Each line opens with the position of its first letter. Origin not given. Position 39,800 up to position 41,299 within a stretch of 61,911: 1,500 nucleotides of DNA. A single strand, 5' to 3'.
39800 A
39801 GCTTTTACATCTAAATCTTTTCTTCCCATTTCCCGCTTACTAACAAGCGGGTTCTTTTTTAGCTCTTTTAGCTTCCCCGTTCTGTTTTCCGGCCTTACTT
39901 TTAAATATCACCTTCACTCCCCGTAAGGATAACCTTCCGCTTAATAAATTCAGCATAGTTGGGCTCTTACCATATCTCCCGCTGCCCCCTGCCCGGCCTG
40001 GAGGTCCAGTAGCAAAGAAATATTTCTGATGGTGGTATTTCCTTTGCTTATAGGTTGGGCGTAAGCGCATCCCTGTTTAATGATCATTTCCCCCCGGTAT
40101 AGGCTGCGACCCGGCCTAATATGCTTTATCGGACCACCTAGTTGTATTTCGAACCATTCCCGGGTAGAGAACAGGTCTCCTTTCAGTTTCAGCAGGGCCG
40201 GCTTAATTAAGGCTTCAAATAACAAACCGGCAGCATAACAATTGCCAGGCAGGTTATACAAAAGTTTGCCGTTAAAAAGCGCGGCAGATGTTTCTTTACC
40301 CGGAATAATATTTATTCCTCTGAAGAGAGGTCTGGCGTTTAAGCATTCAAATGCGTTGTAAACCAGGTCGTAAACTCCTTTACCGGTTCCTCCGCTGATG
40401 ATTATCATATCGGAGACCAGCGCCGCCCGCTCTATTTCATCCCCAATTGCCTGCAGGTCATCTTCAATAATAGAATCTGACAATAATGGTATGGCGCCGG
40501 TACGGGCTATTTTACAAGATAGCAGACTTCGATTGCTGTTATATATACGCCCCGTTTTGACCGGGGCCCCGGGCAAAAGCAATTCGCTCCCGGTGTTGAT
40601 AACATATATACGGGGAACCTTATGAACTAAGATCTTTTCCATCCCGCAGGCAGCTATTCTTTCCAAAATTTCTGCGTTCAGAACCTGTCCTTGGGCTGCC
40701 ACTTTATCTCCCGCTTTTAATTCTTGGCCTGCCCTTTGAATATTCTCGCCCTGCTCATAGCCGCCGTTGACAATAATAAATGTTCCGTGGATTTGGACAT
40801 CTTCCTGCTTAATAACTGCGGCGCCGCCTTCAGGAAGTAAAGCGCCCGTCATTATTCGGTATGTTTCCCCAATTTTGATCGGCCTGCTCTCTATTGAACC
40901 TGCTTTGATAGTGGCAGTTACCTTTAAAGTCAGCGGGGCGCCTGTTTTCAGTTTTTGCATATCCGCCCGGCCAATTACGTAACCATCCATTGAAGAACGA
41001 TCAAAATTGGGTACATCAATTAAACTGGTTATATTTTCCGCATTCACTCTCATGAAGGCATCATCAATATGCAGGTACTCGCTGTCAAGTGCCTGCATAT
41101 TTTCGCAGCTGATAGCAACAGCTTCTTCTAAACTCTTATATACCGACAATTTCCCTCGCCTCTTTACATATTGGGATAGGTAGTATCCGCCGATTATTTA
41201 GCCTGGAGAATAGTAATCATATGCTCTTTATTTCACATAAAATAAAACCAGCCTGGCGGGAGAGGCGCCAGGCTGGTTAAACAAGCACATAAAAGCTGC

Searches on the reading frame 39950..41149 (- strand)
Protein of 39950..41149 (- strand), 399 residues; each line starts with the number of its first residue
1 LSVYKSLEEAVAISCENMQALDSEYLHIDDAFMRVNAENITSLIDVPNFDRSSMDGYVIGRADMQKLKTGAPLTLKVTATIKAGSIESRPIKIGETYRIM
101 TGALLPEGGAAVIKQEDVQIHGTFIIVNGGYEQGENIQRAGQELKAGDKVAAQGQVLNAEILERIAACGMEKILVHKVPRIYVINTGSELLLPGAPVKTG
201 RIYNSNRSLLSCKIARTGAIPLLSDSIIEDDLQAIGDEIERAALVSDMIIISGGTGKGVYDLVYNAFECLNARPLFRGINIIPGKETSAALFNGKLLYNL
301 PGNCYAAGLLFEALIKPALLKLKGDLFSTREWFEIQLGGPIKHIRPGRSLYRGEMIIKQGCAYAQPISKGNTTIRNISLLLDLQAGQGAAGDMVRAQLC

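Call 5: search_protein_families(library=pfam, proteins=[window:39950-41149:-])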
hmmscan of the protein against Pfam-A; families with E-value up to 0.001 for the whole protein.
window:39950-41149:- (399 aa): 2 families
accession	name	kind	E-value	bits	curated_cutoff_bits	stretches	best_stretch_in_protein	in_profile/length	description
PF03453.22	MoeA_N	-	3.1e-33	115.2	30.8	1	6-169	2-160/160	MoeA N-terminal region (domain I and II)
PF00994.29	MoCF_biosynth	-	2.5e-20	73.1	26.6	1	183-320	2-143/144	Probable molybdopterin binding domain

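Call 7: find_encoding_contigs(protein=window:39950-41149:-, flank=10000, max_places=10)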
Protein window:39950-41149:- (399 aa): 24 contigs read that carry it; 5 places shown.
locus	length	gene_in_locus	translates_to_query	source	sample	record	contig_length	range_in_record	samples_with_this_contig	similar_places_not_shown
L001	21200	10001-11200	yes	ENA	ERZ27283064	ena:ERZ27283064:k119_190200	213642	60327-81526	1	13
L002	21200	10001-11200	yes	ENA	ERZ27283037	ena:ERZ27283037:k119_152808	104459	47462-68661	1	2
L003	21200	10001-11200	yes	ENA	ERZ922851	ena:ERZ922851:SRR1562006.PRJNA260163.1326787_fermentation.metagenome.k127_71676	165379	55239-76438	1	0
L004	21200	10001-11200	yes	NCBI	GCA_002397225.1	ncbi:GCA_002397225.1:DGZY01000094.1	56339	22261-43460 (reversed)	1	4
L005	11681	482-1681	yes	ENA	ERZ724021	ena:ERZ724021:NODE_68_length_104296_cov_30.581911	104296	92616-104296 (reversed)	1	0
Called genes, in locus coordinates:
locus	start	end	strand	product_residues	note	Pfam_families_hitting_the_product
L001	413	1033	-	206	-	PF00753:Lactamase_B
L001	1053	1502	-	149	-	PF02580:Tyr_Deacylase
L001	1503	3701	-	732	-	PF13328:HD_4, PF01966:HD, PF04607:RelA_SpoT, PF02824:TGS, PF19296:RelA_AH, PF28438:RelA_RIS, PF13291:ACT_4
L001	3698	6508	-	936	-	PF01368:DHH, PF02272:DHHA1, PF17768:RecJ_OB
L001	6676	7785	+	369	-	-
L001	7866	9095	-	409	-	PF03453:MoeA_N, PF00994:MoCF_biosynth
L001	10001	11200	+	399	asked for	PF03453:MoeA_N, PF00994:MoCF_biosynth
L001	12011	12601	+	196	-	PF04879:Molybdop_Fe4S4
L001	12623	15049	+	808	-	PF00384:Molybdopterin, PF01568:Molydop_binding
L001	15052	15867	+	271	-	PF12838:Fer4_7, PF13187:Fer4_9 (weak), PF13247:Fer4_11, PF12838:Fer4_7 (weak), PF13187:Fer4_9 (weak), PF13237:Fer4_10 (weak), PF14697:Fer4_21 (weak), PF00037:Fer4 (weak), +3 more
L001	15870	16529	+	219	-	PF01292:Ni_hydr_CYTB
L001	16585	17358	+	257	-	PF24859:FdhE_central (weak)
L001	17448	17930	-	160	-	PF03205:MobB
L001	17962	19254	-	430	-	PF01979:Amidohydro_1, PF07969:Amidohydro_3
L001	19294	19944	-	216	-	PF00596:Aldolase_II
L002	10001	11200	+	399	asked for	PF03453:MoeA_N, PF00994:MoCF_biosynth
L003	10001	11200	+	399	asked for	PF03453:MoeA_N, PF00994:MoCF_biosynth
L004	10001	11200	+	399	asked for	PF03453:MoeA_N, PF00994:MoCF_biosynth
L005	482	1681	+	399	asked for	PF03453:MoeA_N, PF00994:MoCF_biosynth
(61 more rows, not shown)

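Call 9: find_related_loci(query=window:39950-41149:-, collection=genome_contigs, flank=8000)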
Query window:39950-41149:- (399 aa) in genome_contigs; peptide patterns used: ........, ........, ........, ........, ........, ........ (x = any residue, [..] = any of these).
108 stretches matched a pattern, but none encodes a relative of the query by tblastn (E <= 1e-3).

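Call 11: find_homologous_proteins(query=window:39950-41149:-, max_evalue=1e-30)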
Query window:39950-41149:- (399 aa): 132 proteins with E <= 1e-30 among 8000 candidates; the best 120 are listed.
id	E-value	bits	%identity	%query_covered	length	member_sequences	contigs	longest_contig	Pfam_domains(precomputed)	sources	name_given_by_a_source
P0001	3.0e-259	877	100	100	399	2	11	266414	PF00994.30,PF03453.23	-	-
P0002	1.2e-194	665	76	100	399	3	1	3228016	PF00994.30,PF03453.23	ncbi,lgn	ncbi:molybdopterin molybdotransferase MoeA [Syntrophomonas curvata]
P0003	8.9e-192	655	77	100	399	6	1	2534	PF00994.30,PF03453.23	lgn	-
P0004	6.0e-190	649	74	100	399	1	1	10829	PF00994.30,PF03453.23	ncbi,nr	ncbi:MAG: molybdopterin molybdotransferase MoeA [Syntrophomonadaceae bacterium]|nr:molybdopterin mol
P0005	2.2e-189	647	75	100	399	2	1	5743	PF00994.30,PF03453.23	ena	-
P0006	3.4e-187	640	74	100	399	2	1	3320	PF00994.30,PF03453.23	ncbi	-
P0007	1.2e-186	638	72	99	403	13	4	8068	PF00994.30,PF03453.23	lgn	-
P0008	1.4e-186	638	75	100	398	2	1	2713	PF00994.30,PF03453.23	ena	-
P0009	1.7e-185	635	73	100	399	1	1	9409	PF00994.30,PF03453.23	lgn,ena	-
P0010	2.7e-184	631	73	99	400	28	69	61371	PF00994.30,PF03453.23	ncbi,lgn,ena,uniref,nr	ncbi:molybdopterin molybdotransferase MoeA [Syntrophaceticus schinkii]|uniref:Molybdopterin molybden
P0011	5.7e-179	613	71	100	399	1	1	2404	PF00994.30,PF03453.23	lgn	-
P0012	1.4e-178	612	71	100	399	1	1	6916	PF00994.30,PF03453.23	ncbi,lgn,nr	ncbi:MAG: molybdopterin molybdotransferase MoeA [Syntrophomonadaceae bacterium]|nr:molybdopterin mol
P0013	4.7e-178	610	70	100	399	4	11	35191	PF00994.30,PF03453.23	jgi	-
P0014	1.6e-176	605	69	100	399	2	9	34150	PF00994.30,PF03453.23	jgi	jgi:molybdopterin molybdotransferase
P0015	8.8e-174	596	69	100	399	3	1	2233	PF00994.30,PF03453.23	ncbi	-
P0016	5.5e-173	593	68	100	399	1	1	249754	PF00994.30,PF03453.23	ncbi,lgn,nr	ncbi:MAG: molybdopterin molybdotransferase MoeA [Firmicutes bacterium]|nr:molybdopterin molybdotrans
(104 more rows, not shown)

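Call 12: find_encoding_contigs(protein=P0002, flank=8000, max_places=2)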
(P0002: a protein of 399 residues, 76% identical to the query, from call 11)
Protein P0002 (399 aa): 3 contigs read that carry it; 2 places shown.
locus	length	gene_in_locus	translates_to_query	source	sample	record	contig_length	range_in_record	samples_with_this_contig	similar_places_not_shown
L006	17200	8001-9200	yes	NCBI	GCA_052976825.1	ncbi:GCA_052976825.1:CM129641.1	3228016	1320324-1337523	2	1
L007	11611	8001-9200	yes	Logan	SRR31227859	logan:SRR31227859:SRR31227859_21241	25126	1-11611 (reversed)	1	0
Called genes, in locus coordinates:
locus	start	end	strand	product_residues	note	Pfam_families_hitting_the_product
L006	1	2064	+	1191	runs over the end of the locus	PF02463:SMC_N, PF13175:AAA_15, PF13304:AAA_21 (weak), PF13476:AAA_23, PF06470:SMC_hinge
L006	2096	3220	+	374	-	PF02881:SRP54_N, PF13604:AAA_30 (weak), PF00448:SRP54, PF13401:AAA_22 (weak)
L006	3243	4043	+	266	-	PF01048:PNP_UDP_1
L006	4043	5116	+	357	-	PF01008:IF-2B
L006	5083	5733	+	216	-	PF00596:Aldolase_II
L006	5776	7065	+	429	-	PF01979:Amidohydro_1, PF07969:Amidohydro_3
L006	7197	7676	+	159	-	PF03205:MobB, PF19993:DO-GTPase2 (faint)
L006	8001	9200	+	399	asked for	PF03453:MoeA_N, PF00994:MoCF_biosynth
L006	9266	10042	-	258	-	PF24859:FdhE_central (weak)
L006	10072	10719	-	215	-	PF01292:Ni_hydr_CYTB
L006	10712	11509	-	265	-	PF12838:Fer4_7, PF13187:Fer4_9 (weak), PF13247:Fer4_11, PF12838:Fer4_7 (weak), PF13187:Fer4_9 (weak), PF13237:Fer4_10 (weak), PF14697:Fer4_21 (weak), PF00037:Fer4 (weak), +5 more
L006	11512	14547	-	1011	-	-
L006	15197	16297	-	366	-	-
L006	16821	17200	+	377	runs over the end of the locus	PF01497:Peripla_BP_2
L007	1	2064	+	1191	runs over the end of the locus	PF02463:SMC_N, PF13175:AAA_15, PF13304:AAA_21 (weak), PF13476:AAA_23, PF06470:SMC_hinge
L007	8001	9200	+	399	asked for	PF03453:MoeA_N, PF00994:MoCF_biosynth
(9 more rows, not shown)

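Call 13: find_encoding_contigs(protein=P0010, flank=8000, max_places=2)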
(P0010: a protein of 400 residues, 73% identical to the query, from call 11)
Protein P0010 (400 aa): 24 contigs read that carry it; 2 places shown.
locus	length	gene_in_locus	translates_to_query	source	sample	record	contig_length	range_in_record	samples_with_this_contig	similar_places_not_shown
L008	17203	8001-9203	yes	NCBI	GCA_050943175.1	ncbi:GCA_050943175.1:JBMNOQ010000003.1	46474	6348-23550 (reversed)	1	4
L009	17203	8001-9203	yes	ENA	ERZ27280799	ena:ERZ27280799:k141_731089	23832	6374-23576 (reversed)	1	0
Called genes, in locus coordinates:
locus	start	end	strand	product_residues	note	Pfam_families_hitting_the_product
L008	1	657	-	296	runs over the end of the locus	PF02754:CCG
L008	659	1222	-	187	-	PF13237:Fer4_10 (faint), PF13183:Fer4_8, PF13187:Fer4_9, PF13534:Fer4_17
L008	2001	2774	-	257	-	PF24859:FdhE_central (weak)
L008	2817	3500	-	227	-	PF01292:Ni_hydr_CYTB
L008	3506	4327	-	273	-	PF12838:Fer4_7 (weak), PF13247:Fer4_11, PF14697:Fer4_21 (weak), PF12838:Fer4_7 (weak), PF13187:Fer4_9 (weak), PF00037:Fer4, PF12797:Fer4_2 (weak), PF12837:Fer4_6 (weak), +1 more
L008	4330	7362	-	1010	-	-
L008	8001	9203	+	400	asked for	PF03453:MoeA_N, PF00994:MoCF_biosynth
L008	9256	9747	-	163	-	PF00994:MoCF_biosynth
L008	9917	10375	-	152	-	PF03473:MOSC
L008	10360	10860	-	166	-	PF01967:MoaC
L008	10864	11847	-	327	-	PF04055:Radical_SAM, PF06463:Mob_synth_C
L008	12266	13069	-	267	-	PF00733:Asn_synthase (weak), PF02540:NAD_synthase (weak), PF06508:QueC (faint)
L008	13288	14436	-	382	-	PF00465:Fe-ADH, PF13685:Fe-ADH_2, PF25137:ADH_Fe_C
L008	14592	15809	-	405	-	PF00465:Fe-ADH, PF13685:Fe-ADH_2, PF25137:ADH_Fe_C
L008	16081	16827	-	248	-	PF13510:Fer2_4, PF13187:Fer4_9 (faint), PF13237:Fer4_10 (faint), PF14697:Fer4_21, PF00037:Fer4 (weak), PF12838:Fer4_7 (weak)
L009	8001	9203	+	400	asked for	PF03453:MoeA_N, PF00994:MoCF_biosynth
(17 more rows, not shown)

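Call 14: find_encoding_contigs(protein=P0016, flank=8000, max_places=2)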
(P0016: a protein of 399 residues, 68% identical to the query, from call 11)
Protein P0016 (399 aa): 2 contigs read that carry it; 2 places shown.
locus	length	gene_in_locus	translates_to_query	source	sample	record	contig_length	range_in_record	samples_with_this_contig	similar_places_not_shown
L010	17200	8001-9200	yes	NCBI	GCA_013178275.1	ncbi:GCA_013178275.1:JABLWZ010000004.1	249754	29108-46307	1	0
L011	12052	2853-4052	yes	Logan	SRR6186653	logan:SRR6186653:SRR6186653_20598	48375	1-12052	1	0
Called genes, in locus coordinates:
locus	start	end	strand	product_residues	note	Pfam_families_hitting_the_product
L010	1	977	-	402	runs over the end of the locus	PF03453:MoeA_N, PF00994:MoCF_biosynth, PF03454:MoeA_C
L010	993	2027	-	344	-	PF00994:MoCF_biosynth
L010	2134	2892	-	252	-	-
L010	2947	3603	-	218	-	PF01292:Ni_hydr_CYTB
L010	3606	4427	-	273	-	PF12838:Fer4_7 (weak), PF13247:Fer4_11, PF12838:Fer4_7 (weak), PF13187:Fer4_9 (weak), PF14697:Fer4_21 (weak), PF25160:LdpA_Fe-S-bd (weak), PF00037:Fer4, PF12797:Fer4_2 (weak), +2 more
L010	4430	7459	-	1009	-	-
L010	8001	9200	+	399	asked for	PF03453:MoeA_N, PF00994:MoCF_biosynth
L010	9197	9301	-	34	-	-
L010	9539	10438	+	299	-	PF00291:PALP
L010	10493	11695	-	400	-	-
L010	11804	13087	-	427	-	-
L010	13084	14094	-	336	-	-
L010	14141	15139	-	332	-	PF08279:HTH_11, PF13280:WYL, PF25583:WCX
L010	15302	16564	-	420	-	PF00092:VWA, PF13519:VWA_2, PF13768:VWA_3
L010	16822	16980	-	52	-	-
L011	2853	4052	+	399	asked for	PF03453:MoeA_N, PF00994:MoCF_biosynth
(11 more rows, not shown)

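Call 24: find_related_loci(query=A1, collection=genome_contigs, flank=6000)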
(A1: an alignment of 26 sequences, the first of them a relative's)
Query A1 (399 aa) in genome_contigs; peptide patterns used: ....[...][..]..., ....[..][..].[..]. (x = any residue, [..] = any of these).
599 stretches matched a pattern (row limit reached: there are more); 556 encode a relative of the query (tblastn E <= 1e-3); the best 80 are kept; 80 distinct loci.
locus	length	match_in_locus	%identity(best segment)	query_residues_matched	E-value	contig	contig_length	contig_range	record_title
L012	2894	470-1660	72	2-398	0e+0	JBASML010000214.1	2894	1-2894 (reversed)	MAG: Syntrophaceticus sp. isolate MFD13483_ilm_asm_bin7 k127_57800, whole genome shotgun sequence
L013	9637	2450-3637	73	1-396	0e+0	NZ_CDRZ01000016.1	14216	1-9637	Syntrophaceticus schinkii strain Sp3, whole genome shotgun sequence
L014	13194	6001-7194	68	1-398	0e+0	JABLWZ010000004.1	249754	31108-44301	MAG: Bacillota bacterium isolate Ch109 contig4, whole genome shotgun sequence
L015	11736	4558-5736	64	6-398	6e-173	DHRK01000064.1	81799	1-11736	MAG TPA_asm: Syntrophomonas sp. UBA5314 UBA5314_contig_542, whole genome shotgun sequence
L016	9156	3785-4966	61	6-398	2e-164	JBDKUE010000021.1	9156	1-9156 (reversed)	MAG: Syntrophomonas sp. isolate 7_bin.46_R1 c_000001347626, whole genome shotgun sequence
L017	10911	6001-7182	64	6-398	5e-164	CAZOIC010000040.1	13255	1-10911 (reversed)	MAG TPA_asm: uncultured Syntrophomonas sp. isolate binchicken_co39_462 genome assembly, contig: NODE_11225_length_13255_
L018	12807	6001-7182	63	6-398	2e-163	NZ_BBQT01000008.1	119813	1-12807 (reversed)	Syntrophomonas wolfei subsp. methylbutyratica strain JCM 14075, whole genome shotgun sequence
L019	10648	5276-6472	58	1-398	3e-149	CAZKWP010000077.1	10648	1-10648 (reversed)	MAG TPA_asm: uncultured Syntrophomonadaceae bacterium isolate SRP192927_co3_537 genome assembly, contig: NODE_15712_leng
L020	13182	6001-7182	63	6-398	3e-161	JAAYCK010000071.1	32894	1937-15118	MAG: Syntrophomonadaceae bacterium isolate AS06rmzACSIP_426 344643_AS06, whole genome shotgun sequence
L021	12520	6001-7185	57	6-398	1e-143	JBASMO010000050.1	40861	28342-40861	MAG: Syntrophomonadaceae bacterium isolate MFD13483_ilm_asm_bin17 k127_14243, whole genome shotgun sequence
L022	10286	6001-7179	55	6-398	2e-137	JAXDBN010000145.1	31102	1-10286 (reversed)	MAG: Syntrophomonadaceae bacterium isolate POMEDNA-B19 Raw2_k127_214492, whole genome shotgun sequence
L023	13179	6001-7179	62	6-398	9e-166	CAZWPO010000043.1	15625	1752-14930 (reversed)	MAG TPA_asm: uncultured Syntrophomonas sp. isolate binchicken_co22_243 genome assembly, contig: NODE_3949_length_15625_c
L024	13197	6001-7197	60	1-398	2e-153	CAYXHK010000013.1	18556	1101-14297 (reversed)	MAG TPA_asm: uncultured Syntrophomonadaceae bacterium isolate SRP192927_co5_682 genome assembly, contig: NODE_3932_lengt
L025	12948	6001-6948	36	7-324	7e-54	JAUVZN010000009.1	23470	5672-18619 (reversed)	MAG: Candidatus Aerophobetes bacterium isolate CSMAG_1269 CSMAG_1269_k141_160497_length_23470_cov_49.9538, whole genome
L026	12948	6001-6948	34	7-324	9e-54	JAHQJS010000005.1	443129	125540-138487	MAG: Candidatus Borrarchaeum weybense isolate lw60_2018_gm2_56 NODE_28_length_443129_cov_26.074326, whole genome shotgun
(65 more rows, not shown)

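Call 37: find_encoding_contigs(protein=P0004, flank=6000, max_places=1)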
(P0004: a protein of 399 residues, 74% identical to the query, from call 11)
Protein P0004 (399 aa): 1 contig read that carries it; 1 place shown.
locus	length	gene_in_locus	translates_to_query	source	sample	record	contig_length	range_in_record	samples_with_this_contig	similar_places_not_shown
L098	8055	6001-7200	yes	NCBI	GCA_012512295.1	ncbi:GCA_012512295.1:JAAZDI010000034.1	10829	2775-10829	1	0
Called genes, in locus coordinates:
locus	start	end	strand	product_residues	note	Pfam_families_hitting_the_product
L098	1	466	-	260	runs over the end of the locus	-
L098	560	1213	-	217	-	PF01292:Ni_hydr_CYTB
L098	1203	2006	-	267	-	PF12838:Fer4_7, PF13187:Fer4_9 (weak), PF13237:Fer4_10, PF13247:Fer4_11, PF12838:Fer4_7, PF13187:Fer4_9, PF14697:Fer4_21 (weak), PF12797:Fer4_2, +4 more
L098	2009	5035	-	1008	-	-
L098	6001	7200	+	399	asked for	PF03453:MoeA_N, PF00994:MoCF_biosynth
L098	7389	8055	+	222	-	PF00994:MoCF_biosynth (weak)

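Call 38: find_encoding_contigs(protein=P0013, flank=6000, max_places=1)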
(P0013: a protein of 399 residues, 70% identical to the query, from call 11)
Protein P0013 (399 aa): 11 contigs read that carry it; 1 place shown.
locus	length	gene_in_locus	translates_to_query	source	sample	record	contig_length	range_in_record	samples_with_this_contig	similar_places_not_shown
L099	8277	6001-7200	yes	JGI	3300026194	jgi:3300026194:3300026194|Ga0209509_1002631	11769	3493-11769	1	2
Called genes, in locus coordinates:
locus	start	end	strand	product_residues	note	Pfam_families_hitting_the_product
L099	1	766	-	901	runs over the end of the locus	PF12773:DZR, PF13240:Zn_Ribbon_1 (weak), PF13248:Zn_ribbon_3 (faint), PF13240:Zn_Ribbon_1 (weak)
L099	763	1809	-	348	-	PF07494:Reg_prop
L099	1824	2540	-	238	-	PF00005:ABC_tran, PF13304:AAA_21 (faint)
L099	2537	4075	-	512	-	PF00528:BPD_transp_1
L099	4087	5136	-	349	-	PF01547:SBP_bac_1, PF13531:SBP_bac_11, PF13416:SBP_bac_8, PF13343:SBP_bac_6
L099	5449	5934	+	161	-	PF03205:MobB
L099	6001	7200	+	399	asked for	PF03453:MoeA_N, PF00994:MoCF_biosynth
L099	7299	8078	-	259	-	PF24859:FdhE_central (weak)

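Call 39: find_encoding_contigs(protein=P0009, flank=6000, max_places=1)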
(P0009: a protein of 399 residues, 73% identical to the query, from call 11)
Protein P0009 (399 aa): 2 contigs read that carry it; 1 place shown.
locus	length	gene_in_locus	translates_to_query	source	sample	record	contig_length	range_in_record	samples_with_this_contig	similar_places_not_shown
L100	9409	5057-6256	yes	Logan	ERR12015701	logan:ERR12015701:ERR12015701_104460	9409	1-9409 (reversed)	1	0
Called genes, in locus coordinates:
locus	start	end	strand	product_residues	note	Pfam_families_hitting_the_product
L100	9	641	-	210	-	PF01292:Ni_hydr_CYTB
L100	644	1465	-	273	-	PF12838:Fer4_7 (weak), PF13247:Fer4_11, PF12838:Fer4_7, PF13187:Fer4_9 (weak), PF14697:Fer4_21 (weak), PF00037:Fer4 (weak), PF12797:Fer4_2 (weak), PF12837:Fer4_6 (weak), +1 more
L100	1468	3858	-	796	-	PF00384:Molybdopterin, PF01568:Molydop_binding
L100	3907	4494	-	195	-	PF04879:Molybdop_Fe4S4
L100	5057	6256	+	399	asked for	PF03453:MoeA_N, PF00994:MoCF_biosynth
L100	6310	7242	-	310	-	PF12728:HTH_17, PF12727:PBP_like, PF13531:SBP_bac_11 (weak)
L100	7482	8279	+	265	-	PF01547:SBP_bac_1, PF13531:SBP_bac_11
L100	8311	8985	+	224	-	PF00528:BPD_transp_1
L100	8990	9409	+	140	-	?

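Call 40: find_encoding_contigs(protein=P0007, flank=6000, max_places=1)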
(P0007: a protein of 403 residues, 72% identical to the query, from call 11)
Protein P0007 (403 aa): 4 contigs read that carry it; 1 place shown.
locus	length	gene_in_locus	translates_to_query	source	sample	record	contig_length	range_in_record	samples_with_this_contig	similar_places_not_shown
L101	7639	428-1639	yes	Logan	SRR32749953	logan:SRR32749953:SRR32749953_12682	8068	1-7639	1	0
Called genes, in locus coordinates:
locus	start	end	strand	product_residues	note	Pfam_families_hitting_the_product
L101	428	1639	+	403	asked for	PF03453:MoeA_N, PF00994:MoCF_biosynth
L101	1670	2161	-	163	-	PF00994:MoCF_biosynth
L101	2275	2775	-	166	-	PF01967:MoaC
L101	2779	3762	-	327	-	PF04055:Radical_SAM, PF06463:Mob_synth_C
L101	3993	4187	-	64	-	-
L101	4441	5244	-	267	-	PF02540:NAD_synthase (weak), PF01171:ATP_bind_3 (weak)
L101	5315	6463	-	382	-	PF00465:Fe-ADH, PF13685:Fe-ADH_2, PF25137:ADH_Fe_C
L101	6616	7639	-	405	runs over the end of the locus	PF00465:Fe-ADH, PF13685:Fe-ADH_2, PF25137:ADH_Fe_C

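Call 50: list_cluster_members(proteins=[P0001, P0121])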
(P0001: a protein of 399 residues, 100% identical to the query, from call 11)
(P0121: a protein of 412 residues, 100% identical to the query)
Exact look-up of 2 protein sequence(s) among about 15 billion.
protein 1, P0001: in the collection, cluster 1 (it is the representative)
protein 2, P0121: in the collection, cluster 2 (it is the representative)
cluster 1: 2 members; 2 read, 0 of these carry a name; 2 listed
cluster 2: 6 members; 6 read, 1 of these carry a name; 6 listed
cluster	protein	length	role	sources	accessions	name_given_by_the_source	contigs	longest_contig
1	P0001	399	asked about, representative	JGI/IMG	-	-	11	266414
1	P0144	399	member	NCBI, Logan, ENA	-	-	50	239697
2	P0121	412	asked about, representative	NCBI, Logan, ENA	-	-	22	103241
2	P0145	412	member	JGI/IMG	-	-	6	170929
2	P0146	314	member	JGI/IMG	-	molybdopterin molybdotransferase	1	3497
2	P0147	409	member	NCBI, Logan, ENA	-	-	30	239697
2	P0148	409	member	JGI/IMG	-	-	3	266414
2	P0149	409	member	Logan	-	-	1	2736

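Call 65: find_encoding_contigs(protein=P0005, flank=6000, max_places=2)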
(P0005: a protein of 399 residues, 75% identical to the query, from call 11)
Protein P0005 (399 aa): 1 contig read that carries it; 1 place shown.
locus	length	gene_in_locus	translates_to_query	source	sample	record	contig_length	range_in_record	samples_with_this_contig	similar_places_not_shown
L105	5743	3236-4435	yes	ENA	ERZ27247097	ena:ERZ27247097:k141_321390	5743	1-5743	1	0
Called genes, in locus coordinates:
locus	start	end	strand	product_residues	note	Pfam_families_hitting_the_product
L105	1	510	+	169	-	?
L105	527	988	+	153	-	PF01750:HycI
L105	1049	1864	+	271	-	PF00708:Acylphosphatase, PF07503:zf-HYPF, PF01300:Sua5_yciO_yrdC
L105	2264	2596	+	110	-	-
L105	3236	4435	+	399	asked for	PF03453:MoeA_N, PF00994:MoCF_biosynth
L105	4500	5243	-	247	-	PF27246:MJ1433_N, PF27232:MJ1433_C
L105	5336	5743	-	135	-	?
